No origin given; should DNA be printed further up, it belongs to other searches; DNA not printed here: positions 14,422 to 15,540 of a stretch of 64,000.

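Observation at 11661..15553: Extracytoplasmic thiol-redox cluster ending in an orphan CuA-centre lipoprotein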

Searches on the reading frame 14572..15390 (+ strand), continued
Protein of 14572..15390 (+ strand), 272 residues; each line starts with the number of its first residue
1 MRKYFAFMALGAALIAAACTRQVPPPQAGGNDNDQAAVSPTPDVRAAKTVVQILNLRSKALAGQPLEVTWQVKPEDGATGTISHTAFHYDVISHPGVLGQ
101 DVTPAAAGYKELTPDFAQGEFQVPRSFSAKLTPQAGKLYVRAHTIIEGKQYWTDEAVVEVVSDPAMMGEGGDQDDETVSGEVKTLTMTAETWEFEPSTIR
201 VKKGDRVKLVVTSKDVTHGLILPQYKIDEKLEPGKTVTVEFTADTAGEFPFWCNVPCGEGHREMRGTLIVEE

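Call 34: search_protein_families(library=pfam, proteins=[L041:3651-4634:+, L023:9059-9820:+, L014:5601-5966:+, L024:537-2474:+, L037:5504-6214:-, L036:8461-8769:+, L008:7725-8582:+, L018:8098-8655:+, L062:3495-4367:+, L060:5914-6654:+], max_evalue=0.001)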
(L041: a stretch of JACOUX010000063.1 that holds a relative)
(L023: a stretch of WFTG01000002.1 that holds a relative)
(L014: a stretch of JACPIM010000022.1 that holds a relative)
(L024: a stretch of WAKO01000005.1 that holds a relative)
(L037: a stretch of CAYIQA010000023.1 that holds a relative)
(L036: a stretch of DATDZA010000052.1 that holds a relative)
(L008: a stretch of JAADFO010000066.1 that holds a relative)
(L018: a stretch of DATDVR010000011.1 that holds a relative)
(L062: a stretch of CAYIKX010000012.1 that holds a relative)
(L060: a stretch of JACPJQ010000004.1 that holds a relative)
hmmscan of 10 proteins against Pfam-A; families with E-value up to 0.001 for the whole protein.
L041:3651-4634:+ (327 aa): 2 families
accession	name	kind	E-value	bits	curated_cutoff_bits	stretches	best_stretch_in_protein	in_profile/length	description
PF02683.22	DsbD_TM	-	2.9e-13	50.1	27.1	1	46-212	4-185/219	Cytochrome C biogenesis protein transmembrane domain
PF13386.12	DsbD_2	-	6.1e-12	46.3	24.9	2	49-220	2-178/199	Cytochrome C biogenesis protein transmembrane region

L023:9059-9820:+ (253 aa): 4 families
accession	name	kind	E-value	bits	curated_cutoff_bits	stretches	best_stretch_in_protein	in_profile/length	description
PF13462.12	Thioredoxin_4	-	1.2e-19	71.5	23.2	1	80-250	3-165/165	Thioredoxin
PF01323.26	DSBA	-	1.8e-15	57.7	25.6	2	178-248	124-190/191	DSBA-like thioredoxin domain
PF13098.12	Thioredoxin_2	-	6.4e-09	36.5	27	1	91-247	6-103/104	Thioredoxin-like domain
PF00085.26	Thioredoxin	-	0.00032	21.1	23.5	1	89-124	16-52/103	Thioredoxin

L014:5601-5966:+ (121 aa): 1 family
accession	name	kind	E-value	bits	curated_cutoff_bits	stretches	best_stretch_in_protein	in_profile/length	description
PF07681.17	DoxX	-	1.7e-08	35.4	23.6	1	8-85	3-82/85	DoxX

L024:537-2474:+ (645 aa): 4 families
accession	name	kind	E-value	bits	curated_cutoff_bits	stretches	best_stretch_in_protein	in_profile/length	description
PF00122.25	E1-E2_ATPase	-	1.7e-54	184.6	28.1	1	146-325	2-181/181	E1-E2 ATPase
PF00702.32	Hydrolase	-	1.3e-36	127.3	26.4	1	342-551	2-191/191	haloacid dehalogenase-like hydrolase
PF08282.18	Hydrolase_3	-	2.5e-07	31.2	20.9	1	527-572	199-244/255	haloacid dehalogenase-like hydrolase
PF12710.13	HAD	-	0.00018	22.4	27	0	475-512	90-127/189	haloacid dehalogenase-like hydrolase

L037:5504-6214:- (236 aa): 2 families
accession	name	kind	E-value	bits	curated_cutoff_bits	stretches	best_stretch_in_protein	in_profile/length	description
PF11139.14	SfLAP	-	2.1e-09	37.6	35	1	13-226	1-208/213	Sap, sulfolipid-1-addressing protein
PF02683.22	DsbD_TM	-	0.00029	20.6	27.1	1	10-220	5-209/219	Cytochrome C biogenesis protein transmembrane domain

L036:8461-8769:+ (102 aa): 1 family
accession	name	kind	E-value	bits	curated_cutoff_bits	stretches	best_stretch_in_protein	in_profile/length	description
PF03477.21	ATP-cone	-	1.2e-06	29.4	25.8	1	16-88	2-71/88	ATP cone domain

L008:7725-8582:+ (285 aa): 0 families

L018:8098-8655:+ (185 aa): 0 families

L062:3495-4367:+ (290 aa): 1 family
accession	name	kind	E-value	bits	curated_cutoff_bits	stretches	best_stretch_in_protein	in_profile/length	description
PF16244.11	DUF4901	-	6.5e-05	23.5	27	1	101-183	65-146/148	YcdB, YcdC repeated domain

L060:5914-6654:+ (246 aa): 0 families

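Call 38: predict_structure(alignment_id=A3)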
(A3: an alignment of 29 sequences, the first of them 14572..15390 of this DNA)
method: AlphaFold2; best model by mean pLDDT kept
length: 272 residues; sequences in the alignment: 29
mean_pLDDT: 82.2   pTM: 0.51
mean pLDDT of the five models: 82.2, 80.0, 80.0, 78.4, 74.2
residues with pLDDT >= 90: 165; 70-90: 46; 50-70: 23; < 50: 38
segments of 3 or more residues with pLDDT < 50: 1-3, 24-47, 171-179
pLDDT, mean of each block of 10 residues (from residue 1): 51 55 44 37 49 91 94 84 97 89 94 94 91 96 95 94 83 42 90 96 91 96 92 93 92 92 95 93
secondary structure, 60 per line:
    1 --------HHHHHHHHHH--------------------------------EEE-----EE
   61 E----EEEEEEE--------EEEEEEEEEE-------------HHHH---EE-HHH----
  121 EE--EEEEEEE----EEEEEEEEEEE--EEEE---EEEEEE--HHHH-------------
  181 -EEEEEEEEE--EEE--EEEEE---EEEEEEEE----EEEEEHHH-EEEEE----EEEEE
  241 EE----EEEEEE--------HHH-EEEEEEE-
elements in order: H9-18 E51-53 E59-61 E66-72 E81-90 H104-107 E125-131 E136-146 E149-152 E156-161 H164-167 E182-190 E193-195 E198-202 E206-213 E218-222 E227-231 E236-242 E247-252 E265-271

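Call 42: fold_search(model_id=the predicted structure, library=pdb)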
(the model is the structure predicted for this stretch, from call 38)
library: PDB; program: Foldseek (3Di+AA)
matches with E <= 10: 1853; with E <= 0.001: 428
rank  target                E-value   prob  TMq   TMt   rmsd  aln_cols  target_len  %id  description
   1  6rl0_C                4.9e-10  1.00  0.31  0.15  16.8       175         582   20  Recombinant Pseudomonas stutzeri nitrous oxide reductase, form I (released 2019-06-26)
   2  1fwx_D                5.8e-10  1.00  0.32  0.15  15.9       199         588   18  CRYSTAL STRUCTURE OF NITROUS OXIDE REDUCTASE FROM P. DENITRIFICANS (released 2001-09-25)
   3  7aq0_A                6.1e-10  1.00  0.31  0.15  16.9       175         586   20  Pseudomonas stutzeri nitrous oxide reductase mutant, D576A/S550A (released 2021-01-13)
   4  6y7d_A                6.4e-10  1.00  0.31  0.15  16.8       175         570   20  Pseudomonas stutzeri nitrous oxide reductase mutant, H433A (released 2021-01-27)
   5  5i5m_B                6.8e-10  1.00  0.31  0.15  18.9       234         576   21  Shewanella denitrificans nitrous oxide reductase, Ca2+-reconstituted form (released 2016-03-02)
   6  7aqa_B                8.0e-10  1.00  0.31  0.15  16.8       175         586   20  Pseudomonas stutzeri nitrous oxide reductase mutant, H382A (released 2021-01-27)
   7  7aq9_A                8.0e-10  1.00  0.31  0.15  16.5       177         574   19  Pseudomonas stutzeri nitrous oxide reductase mutant, H583W (released 2021-01-13)
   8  6y71_B                8.9e-10  1.00  0.31  0.15  16.8       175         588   20  Pseudomonas stutzeri nitrous oxide reductase mutant, H130A (released 2021-01-27)
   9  7apy_A                8.9e-10  1.00  0.31  0.15  16.9       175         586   20  Pseudomonas stutzeri nitrous oxide reductase mutant, D576A (released 2021-01-13)
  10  7apy_B                1.0e-09  1.00  0.31  0.15  16.9       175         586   20  Pseudomonas stutzeri nitrous oxide reductase mutant, D576A (released 2021-01-13)
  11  5i5m_A                1.0e-09  1.00  0.31  0.15  18.9       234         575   21  Shewanella denitrificans nitrous oxide reductase, Ca2+-reconstituted form (released 2016-03-02)
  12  7aq6_A                1.1e-09  1.00  0.31  0.15  15.7       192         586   18  Pseudomonas stutzeri nitrous oxide reductase mutant, H583F (released 2021-01-13)
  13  1fwx_B                1.1e-09  1.00  0.32  0.15  15.7       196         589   18  CRYSTAL STRUCTURE OF NITROUS OXIDE REDUCTASE FROM P. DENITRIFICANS (released 2001-09-25)
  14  6y77_B                1.1e-09  1.00  0.31  0.15  16.8       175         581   20  Pseudomonas stutzeri nitrous oxide reductase mutant, H326A (released 2021-01-27)
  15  6rkz_B                1.1e-09  1.00  0.31  0.15  15.7       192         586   18  Recombinant Pseudomonas stutzeri nitrous oxide reductase, form II (released 2019-06-26)
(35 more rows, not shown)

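Call 63: search_protein_families(library=ncbifam, proteins=[window:14572-15390:+], max_evalue=0.01)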
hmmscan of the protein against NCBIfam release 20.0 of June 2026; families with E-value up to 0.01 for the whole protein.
window:14572-15390:+ (272 aa): 11 families
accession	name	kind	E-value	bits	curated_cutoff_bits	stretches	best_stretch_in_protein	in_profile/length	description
TIGR04246.1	nitrous_NosZ_Gp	equivalog_domain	2.9e-18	65.5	625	1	179-271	481-577/578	Sec-dependent nitrous-oxide reductase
NF052460.1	L-NosZ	equivalog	1.3e-17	63.5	700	1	179-272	375-480/480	clade III lactonase-type nitrous-oxide reductase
TIGR04244.1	nitrous_NosZ_RR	equivalog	8.9e-16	57.5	625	1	146-271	495-627/627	TAT-dependent nitrous-oxide reductase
TIGR02866.1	CoxB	equivalog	1.3e-11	44.5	147.7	1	198-270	119-191/202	cytochrome c oxidase subunit II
TIGR03096.1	nitroso_cyanin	equivalog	7.1e-11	42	142.85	1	194-256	58-121/135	nitrosocyanin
NF050117.1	aa3_CtaC_Actin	exception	1.2e-08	34.5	250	1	192-265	154-227/244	aa3-type cytochrome oxidase subunit II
NF051440.1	CuResCopIPSEAE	equivalog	9.4e-06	25.5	280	0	231-271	140-179/180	copper-resistant cuproprotein CopI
NF041074.2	quin_ox_SoxA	equivalog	0.00011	22.1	110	1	172-270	52-153/154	proton pump complex quinol oxidase subunit SoxA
TIGR02656.1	cyanin_plasto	equivalog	0.00038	20.8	87.85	0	191-270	11-98/99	plastocyanin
TIGR02375.1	pseudoazurin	equivalog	0.0046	16.7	109.85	1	193-221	11-39/116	pseudoazurin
NF006325.0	PRK08541.1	subfamily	0.0095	15.8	210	0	31-86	152-209/221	flagellin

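Call 81: search_protein_families(library=pfam, proteins=[L014:3325-4068:+, L014:4052-5143:+, L014:6028-6447:+, L014:9371-9625:+, L075:1243-2391:+, L079:5427-6560:+, L036:10958-11935:+, L044:10335-10973:+, L078:8855-9700:+, L075:2354-2893:+], max_evalue=0.001)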
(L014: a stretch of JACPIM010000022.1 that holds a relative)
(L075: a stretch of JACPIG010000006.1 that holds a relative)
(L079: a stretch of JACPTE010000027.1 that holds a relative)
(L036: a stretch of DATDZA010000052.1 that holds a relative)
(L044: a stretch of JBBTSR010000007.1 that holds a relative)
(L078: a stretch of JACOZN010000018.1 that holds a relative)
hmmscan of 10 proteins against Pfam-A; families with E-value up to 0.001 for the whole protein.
L014:3325-4068:+ (247 aa): 2 families
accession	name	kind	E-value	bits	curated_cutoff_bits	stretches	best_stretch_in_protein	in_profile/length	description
PF02683.22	DsbD_TM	-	3.3e-14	53.2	27.1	1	9-175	45-214/219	Cytochrome C biogenesis protein transmembrane domain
PF13386.12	DsbD_2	-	1e-07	32.5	24.9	2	10-173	33-198/199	Cytochrome C biogenesis protein transmembrane region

L014:4052-5143:+ (363 aa): 4 families
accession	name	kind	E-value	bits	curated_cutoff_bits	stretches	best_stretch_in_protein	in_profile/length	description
PF17991.7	Thioredoxin_10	-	3.8e-25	89.5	27.1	1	213-363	1-142/142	Thioredoxin like C-terminal domain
PF08534.16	Redoxin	-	1.7e-12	47.8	26.6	1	61-186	18-146/148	Redoxin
PF00578.27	AhpC-TSA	-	2.1e-11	44.2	26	1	62-169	16-123/124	AhpC/TSA family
PF13905.12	Thioredoxin_8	-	9.1e-11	42.4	27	1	73-167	2-94/94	Thioredoxin-like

L014:6028-6447:+ (140 aa): 3 families
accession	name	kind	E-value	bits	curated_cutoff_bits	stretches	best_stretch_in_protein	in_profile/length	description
PF13473.12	Cupredoxin_1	-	4.4e-14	52.8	27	1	45-140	15-104/104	Cupredoxin-like domain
PF00116.26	COX2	-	2e-08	34.6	22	1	68-134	47-113/120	Cytochrome C oxidase subunit II, periplasmic domain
PF00127.26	Copper-bind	-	0.00019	22.2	21.2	0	53-124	3-85/99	Copper binding proteins, plastocyanin/azurin family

L014:9371-9625:+ (84 aa): 5 families
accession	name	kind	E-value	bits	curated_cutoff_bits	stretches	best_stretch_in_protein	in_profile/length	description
PF00462.30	Glutaredoxin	-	6.6e-19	68.3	22.9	1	9-68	1-60/60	Glutaredoxin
PF05768.20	Glrx-like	-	1.2e-05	26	26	1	8-65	1-57/77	Glutaredoxin-like domain (DUF836)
PF13417.12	GST_N_3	-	4.6e-05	24.1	22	1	11-69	1-58/75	Glutathione S-transferase, N-terminal domain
PF13192.12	Thioredoxin_3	-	0.00045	20.6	24.8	1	11-80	6-72/76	Thioredoxin domain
PF13098.12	Thioredoxin_2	-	0.00081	20.2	27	1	5-56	5-54/104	Thioredoxin-like domain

L075:1243-2391:+ (382 aa): 1 family
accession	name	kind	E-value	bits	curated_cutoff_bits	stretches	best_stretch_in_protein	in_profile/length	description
PF02683.22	DsbD_TM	-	6.2e-14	52.2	27.1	1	86-254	6-186/219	Cytochrome C biogenesis protein transmembrane domain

L079:5427-6560:+ (377 aa): 1 family
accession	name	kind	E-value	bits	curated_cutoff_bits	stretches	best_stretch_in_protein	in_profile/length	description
PF02683.22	DsbD_TM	-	1.8e-12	47.5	27.1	1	48-216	6-186/219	Cytochrome C biogenesis protein transmembrane domain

L036:10958-11935:+ (325 aa): 2 families
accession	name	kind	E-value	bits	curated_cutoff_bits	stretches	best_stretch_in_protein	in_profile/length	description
PF02683.22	DsbD_TM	-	2e-10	40.8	27.1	1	44-210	4-184/219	Cytochrome C biogenesis protein transmembrane domain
PF13386.12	DsbD_2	-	1.7e-07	31.8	24.9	1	47-213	1-176/199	Cytochrome C biogenesis protein transmembrane region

L044:10335-10973:+ (212 aa): 2 families
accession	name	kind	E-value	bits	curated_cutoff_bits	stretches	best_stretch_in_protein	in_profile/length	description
PF02777.23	Sod_Fe_C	-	4.6e-26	91.3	20.9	1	101-201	1-102/102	Iron/manganese superoxide dismutases, C-terminal domain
PF00081.27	Sod_Fe_N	-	2e-07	31.8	27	1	26-94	18-81/82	Iron/manganese superoxide dismutases, alpha-hairpin domain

L078:8855-9700:+ (281 aa): 1 family
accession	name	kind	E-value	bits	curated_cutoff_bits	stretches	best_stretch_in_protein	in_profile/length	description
PF01988.24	VIT1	-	6.7e-66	222.6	28.1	1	61-272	3-213/214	VIT family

L075:2354-2893:+ (179 aa): 3 families
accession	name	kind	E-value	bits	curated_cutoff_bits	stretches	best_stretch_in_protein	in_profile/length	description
PF13474.12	SnoaL_3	-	2.4e-07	31.6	22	1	68-170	3-113/121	SnoaL-like domain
PF05223.17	MecA_N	-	5.4e-06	27.1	22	1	65-168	1-102/117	NTF2-like N-terminal transpeptidase domain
PF16111.11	DUF4829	-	0.00086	20.5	25.5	0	67-129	1-51/119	Domain of unknown function (DUF4829)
